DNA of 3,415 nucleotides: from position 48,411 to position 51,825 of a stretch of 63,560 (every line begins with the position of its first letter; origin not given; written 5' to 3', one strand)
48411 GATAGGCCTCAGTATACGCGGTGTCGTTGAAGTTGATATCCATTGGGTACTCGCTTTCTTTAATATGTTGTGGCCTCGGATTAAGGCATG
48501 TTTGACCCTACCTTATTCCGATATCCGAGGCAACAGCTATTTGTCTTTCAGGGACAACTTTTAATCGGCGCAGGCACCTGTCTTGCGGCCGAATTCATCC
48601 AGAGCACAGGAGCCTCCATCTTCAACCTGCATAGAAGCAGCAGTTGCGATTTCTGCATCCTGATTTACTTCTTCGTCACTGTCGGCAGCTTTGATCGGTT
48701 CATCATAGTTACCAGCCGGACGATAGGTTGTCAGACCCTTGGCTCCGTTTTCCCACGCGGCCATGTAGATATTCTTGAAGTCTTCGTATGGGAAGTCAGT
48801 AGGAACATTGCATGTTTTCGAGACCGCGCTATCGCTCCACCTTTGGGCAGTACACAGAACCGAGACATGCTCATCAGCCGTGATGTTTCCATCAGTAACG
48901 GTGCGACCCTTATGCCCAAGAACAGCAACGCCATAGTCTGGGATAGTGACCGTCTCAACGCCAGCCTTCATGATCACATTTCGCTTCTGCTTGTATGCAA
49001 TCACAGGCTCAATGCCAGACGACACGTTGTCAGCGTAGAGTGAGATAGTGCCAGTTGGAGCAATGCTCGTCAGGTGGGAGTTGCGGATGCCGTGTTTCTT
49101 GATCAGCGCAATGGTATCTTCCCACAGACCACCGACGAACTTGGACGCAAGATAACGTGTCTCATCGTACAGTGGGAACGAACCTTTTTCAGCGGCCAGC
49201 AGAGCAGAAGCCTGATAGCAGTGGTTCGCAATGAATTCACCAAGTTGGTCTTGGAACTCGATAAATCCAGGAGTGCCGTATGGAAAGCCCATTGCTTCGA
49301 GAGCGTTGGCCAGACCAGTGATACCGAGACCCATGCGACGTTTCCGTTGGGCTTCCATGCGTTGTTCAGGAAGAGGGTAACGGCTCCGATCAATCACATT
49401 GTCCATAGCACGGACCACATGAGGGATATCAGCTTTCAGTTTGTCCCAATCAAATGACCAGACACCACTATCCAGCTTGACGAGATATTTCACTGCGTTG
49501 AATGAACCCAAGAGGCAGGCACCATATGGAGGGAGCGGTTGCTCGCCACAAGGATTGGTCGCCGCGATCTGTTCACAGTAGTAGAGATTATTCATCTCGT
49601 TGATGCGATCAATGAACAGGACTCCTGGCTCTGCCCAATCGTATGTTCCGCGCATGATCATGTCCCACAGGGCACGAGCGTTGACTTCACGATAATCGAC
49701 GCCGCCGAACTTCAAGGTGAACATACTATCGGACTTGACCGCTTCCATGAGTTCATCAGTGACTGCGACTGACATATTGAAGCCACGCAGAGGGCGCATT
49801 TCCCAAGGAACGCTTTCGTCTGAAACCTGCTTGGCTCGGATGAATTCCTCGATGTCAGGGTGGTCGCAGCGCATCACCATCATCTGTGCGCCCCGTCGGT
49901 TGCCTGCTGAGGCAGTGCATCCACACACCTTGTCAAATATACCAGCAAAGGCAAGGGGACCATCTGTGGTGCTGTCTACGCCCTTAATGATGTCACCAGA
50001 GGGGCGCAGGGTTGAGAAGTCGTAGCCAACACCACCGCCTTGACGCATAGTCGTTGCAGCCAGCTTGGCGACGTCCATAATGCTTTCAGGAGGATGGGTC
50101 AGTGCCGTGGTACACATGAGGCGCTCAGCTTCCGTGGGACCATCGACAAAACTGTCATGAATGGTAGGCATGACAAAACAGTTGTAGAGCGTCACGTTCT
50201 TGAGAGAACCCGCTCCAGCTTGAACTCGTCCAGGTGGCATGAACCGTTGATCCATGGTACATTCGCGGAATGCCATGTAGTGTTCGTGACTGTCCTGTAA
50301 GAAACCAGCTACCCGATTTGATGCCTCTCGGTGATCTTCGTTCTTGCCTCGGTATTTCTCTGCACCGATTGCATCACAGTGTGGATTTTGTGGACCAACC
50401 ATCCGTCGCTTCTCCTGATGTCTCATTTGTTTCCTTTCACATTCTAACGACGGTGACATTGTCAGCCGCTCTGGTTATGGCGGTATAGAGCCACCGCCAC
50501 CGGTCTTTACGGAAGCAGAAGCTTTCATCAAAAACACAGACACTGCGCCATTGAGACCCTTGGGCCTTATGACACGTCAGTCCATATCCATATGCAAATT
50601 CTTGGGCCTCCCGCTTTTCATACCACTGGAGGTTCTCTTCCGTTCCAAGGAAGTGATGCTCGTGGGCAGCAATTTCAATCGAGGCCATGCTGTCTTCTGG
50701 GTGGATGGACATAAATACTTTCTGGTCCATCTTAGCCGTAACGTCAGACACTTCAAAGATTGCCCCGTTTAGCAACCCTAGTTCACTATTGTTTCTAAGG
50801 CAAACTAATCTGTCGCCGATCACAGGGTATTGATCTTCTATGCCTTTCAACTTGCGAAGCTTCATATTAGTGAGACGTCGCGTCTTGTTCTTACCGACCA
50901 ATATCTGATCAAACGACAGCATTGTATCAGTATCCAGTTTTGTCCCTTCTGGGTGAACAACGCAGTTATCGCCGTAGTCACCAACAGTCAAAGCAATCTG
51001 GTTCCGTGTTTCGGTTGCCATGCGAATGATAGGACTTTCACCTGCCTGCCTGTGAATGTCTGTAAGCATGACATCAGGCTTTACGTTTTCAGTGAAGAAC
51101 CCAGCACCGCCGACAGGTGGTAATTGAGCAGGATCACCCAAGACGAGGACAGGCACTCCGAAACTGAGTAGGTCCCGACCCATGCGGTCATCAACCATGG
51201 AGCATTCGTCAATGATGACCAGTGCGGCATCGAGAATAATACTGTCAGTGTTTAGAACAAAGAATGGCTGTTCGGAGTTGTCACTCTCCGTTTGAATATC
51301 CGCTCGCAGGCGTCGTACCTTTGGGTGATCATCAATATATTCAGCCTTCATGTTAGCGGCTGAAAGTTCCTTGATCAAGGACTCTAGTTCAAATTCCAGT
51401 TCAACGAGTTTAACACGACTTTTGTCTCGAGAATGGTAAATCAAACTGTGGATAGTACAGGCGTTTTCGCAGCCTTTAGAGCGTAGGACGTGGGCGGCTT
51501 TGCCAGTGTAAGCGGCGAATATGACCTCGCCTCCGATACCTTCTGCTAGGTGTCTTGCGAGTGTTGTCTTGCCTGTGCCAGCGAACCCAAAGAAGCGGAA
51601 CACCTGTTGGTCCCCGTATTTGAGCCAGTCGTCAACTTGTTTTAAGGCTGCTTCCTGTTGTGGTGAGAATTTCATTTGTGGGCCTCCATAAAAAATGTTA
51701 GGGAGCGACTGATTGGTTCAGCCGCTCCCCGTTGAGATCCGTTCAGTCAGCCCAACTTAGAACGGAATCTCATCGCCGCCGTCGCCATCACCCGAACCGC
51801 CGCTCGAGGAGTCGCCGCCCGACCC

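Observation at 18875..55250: Sixteen sigma70-like promoters share a dyad-symmetric 17-18 bp element overlapping the -35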

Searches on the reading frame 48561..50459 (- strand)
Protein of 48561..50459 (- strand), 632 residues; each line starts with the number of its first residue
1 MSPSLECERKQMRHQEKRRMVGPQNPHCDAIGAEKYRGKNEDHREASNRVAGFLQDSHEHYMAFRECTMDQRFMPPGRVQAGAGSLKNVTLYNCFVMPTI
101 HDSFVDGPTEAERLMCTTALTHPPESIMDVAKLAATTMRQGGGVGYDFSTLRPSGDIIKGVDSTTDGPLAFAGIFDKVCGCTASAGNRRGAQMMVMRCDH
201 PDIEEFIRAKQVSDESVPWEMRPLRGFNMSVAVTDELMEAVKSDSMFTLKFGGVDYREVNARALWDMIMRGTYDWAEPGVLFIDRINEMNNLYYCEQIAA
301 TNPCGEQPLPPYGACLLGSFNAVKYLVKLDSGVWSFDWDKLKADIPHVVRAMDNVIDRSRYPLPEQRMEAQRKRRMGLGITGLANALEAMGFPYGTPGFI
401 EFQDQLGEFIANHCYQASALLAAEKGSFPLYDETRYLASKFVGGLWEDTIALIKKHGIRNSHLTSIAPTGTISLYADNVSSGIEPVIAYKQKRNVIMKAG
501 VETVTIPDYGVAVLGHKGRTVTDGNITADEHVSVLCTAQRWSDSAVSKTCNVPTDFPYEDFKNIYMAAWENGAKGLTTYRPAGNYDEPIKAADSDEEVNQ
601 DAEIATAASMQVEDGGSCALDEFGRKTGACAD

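Call 19: search_protein_families(library=phrogs, proteins=[window:48561-50459:-], max_evalue=0.00001)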
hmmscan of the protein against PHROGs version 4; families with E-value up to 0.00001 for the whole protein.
window:48561-50459:- (632 aa): 4 families
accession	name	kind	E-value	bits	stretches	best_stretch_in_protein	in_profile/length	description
phrog_84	-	DNA, RNA and nucleotide metabolism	8.1e-130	435.6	1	33-595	207-790/975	ribonucleoside-diphosphate reductase large subunit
phrog_3844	-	moron, auxiliary metabolic gene and host takeover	7.9e-34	118.3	1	313-575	160-426/451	NrdA-like aerobic NDP reductase large subunit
phrog_367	-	DNA, RNA and nucleotide metabolism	5.2e-31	108.6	1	181-579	275-649/701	ribonucleotide reductase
phrog_3987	-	DNA, RNA and nucleotide metabolism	7.6e-18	65.3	1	125-249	232-352/467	ribonucleotide reductase large subunit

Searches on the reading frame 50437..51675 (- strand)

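Call 19: search_protein_families(library=phrogs, proteins=[window:50437-51675:-], max_evalue=0.00001)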
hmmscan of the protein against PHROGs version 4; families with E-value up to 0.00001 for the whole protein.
window:50437-51675:- (412 aa): 3 families
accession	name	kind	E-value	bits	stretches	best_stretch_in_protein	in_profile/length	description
phrog_325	-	DNA, RNA and nucleotide metabolism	3e-94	318.1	1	1-410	469-867/986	Dda-like helicase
phrog_4412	-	DNA, RNA and nucleotide metabolism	1.5e-33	117.1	3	147-226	419-504/743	exonuclease V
phrog_1967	-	DNA, RNA and nucleotide metabolism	2.4e-09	37.3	1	1-94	151-249/776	DNA helicase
